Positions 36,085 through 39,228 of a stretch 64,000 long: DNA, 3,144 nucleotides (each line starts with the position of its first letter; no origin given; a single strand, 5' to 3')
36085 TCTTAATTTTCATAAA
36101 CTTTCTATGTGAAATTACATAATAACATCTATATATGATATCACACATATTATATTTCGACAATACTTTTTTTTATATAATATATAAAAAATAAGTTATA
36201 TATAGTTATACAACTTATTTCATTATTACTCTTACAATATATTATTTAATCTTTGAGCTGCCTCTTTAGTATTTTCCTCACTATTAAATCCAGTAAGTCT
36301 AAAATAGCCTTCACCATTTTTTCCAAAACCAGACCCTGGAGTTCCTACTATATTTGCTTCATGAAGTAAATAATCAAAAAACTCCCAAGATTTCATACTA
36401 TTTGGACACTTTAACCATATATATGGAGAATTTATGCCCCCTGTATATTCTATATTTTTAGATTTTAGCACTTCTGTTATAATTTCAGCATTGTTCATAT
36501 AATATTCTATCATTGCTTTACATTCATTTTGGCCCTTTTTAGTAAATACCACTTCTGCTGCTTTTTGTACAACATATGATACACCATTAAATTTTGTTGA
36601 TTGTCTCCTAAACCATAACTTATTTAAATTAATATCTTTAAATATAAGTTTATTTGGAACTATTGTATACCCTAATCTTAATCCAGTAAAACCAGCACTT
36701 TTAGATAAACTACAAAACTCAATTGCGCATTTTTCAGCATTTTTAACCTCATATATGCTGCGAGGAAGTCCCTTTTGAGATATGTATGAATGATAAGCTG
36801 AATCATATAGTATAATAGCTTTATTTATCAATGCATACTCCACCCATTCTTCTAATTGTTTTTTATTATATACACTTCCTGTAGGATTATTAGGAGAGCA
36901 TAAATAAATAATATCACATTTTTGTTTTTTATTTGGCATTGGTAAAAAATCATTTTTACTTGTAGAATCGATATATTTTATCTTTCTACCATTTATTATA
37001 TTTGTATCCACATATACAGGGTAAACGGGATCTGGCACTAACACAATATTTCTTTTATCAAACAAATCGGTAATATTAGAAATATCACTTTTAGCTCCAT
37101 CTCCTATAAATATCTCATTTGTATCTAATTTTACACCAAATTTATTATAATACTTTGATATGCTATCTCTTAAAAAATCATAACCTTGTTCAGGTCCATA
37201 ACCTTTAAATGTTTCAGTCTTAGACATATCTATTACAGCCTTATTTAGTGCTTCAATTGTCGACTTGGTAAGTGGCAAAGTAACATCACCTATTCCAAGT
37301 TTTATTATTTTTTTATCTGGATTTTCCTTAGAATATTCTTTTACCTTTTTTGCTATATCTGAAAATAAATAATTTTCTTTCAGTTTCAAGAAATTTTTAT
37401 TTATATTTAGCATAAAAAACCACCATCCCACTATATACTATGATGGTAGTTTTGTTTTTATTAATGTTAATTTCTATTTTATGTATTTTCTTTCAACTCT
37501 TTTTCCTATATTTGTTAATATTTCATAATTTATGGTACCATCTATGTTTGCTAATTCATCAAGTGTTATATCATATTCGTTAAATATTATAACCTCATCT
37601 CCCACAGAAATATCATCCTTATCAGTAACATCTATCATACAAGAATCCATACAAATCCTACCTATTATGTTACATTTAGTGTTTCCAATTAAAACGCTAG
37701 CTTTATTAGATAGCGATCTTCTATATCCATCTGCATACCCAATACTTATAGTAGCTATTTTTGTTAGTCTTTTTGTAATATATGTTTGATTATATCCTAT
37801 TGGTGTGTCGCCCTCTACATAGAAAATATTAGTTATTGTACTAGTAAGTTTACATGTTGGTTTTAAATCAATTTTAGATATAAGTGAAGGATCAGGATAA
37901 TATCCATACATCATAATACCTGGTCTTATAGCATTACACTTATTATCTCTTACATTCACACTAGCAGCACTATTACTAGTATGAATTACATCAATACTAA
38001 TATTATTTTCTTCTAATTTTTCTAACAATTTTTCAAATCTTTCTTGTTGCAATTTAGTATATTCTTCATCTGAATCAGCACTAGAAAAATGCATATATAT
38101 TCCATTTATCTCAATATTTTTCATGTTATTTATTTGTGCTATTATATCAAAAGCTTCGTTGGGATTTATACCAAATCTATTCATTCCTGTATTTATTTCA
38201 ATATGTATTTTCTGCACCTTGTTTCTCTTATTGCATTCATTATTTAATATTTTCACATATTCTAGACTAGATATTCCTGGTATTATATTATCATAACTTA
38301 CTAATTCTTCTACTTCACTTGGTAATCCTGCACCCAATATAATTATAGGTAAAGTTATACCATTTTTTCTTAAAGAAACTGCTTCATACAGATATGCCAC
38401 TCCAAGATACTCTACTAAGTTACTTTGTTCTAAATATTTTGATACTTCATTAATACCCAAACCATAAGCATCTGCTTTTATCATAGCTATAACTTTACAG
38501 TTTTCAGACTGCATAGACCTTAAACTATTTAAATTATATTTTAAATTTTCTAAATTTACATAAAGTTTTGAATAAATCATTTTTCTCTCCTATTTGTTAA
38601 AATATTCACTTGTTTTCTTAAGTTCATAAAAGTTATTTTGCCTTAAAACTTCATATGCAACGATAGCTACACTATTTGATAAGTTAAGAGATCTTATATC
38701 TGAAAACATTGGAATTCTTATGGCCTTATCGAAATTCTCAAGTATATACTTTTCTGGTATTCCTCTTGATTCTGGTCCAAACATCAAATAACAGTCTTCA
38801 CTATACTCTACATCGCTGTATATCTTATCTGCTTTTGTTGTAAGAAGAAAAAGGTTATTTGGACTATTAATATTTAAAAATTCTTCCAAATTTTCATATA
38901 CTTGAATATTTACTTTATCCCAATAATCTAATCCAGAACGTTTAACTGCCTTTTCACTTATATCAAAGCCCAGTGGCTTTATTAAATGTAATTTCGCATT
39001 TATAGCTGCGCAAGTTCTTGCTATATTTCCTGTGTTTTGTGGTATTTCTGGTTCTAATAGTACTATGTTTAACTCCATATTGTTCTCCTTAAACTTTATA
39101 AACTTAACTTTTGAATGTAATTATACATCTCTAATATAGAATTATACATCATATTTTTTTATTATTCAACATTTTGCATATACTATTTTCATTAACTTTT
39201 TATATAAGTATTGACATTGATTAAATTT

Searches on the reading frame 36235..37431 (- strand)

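Call 55: search_protein_families(library=pfam, proteins=[window:36235-37431:-], max_evalue=0.00001)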
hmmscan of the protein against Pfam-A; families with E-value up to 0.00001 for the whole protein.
window:36235-37431:- (399 aa): 2 families
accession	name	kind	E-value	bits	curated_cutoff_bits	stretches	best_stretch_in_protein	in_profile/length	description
PF00155.27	Aminotran_1_2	-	5.8e-44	151.2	19.7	1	40-395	1-361/361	Aminotransferase class I and II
PF04864.19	Alliinase_C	-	4.1e-07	29.7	22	0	126-267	95-217/363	Allinase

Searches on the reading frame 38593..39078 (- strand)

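Call 15: search_protein_families(library=pfam, proteins=[window:38593-39078:-], max_evalue=0.001)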
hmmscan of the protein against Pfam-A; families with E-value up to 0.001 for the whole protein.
window:38593-39078:- (162 aa): 1 family
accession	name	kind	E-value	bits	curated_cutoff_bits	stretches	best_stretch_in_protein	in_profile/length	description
PF00588.24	SpoU_methylase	-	2.3e-36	125.4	29.7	1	3-142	2-142/142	SpoU rRNA Methylase family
